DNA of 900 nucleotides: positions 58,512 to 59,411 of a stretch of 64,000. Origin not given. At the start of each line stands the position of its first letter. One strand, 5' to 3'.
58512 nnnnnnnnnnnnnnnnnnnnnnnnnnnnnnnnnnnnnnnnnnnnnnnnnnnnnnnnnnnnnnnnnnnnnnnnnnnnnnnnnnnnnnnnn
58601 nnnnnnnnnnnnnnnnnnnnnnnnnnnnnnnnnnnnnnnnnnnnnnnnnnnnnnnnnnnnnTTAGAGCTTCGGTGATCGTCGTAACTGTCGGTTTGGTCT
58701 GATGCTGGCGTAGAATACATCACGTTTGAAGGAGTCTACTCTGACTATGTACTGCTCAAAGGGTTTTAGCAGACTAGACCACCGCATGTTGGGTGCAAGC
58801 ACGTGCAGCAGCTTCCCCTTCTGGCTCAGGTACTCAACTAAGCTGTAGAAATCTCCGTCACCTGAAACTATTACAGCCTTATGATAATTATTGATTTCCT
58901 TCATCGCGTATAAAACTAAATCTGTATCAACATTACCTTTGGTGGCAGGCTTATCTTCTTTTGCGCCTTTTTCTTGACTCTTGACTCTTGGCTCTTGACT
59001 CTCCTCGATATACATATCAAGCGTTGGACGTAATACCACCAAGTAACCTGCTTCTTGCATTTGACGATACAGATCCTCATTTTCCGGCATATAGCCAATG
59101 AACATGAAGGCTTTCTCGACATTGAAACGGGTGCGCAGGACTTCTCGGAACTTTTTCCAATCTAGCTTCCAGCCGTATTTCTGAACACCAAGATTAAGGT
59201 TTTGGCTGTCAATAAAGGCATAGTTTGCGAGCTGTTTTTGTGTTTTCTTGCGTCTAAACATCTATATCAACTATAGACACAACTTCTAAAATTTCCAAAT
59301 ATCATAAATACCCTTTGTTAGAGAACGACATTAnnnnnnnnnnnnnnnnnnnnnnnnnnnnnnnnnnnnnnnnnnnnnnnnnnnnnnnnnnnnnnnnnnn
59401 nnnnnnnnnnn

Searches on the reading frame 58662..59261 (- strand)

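Call 7: search_protein_families(library=pfam, proteins=[window:58662-59261:-], max_evalue=0.01)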
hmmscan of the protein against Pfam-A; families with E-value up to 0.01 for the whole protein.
window:58662-59261:- (199 aa): 1 family
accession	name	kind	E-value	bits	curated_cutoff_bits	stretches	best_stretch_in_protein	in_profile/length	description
PF01936.24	NYN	-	2.7e-14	54.3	24.2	1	16-166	5-136/145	NYN domain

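Call 81: search_protein_families(library=padloc, proteins=[window:58662-59261:-], max_evalue=0.01)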
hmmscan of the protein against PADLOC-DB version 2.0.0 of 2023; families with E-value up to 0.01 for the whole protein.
window:58662-59261:- (199 aa): 2 families
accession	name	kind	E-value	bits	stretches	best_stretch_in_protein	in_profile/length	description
PDLC01154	NYN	-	2.6e-07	28.3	1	15-181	150-301/310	"LabA-like protein, NYN family nuclease"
PDLC04163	HEC-09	-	4.2e-05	21.3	1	15-170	6-169/203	-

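Call 82: search_protein_families(library=ncbifam, proteins=[window:58662-59261:-], max_evalue=0.01)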
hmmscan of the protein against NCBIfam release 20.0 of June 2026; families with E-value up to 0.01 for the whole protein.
window:58662-59261:- (199 aa): 0 families
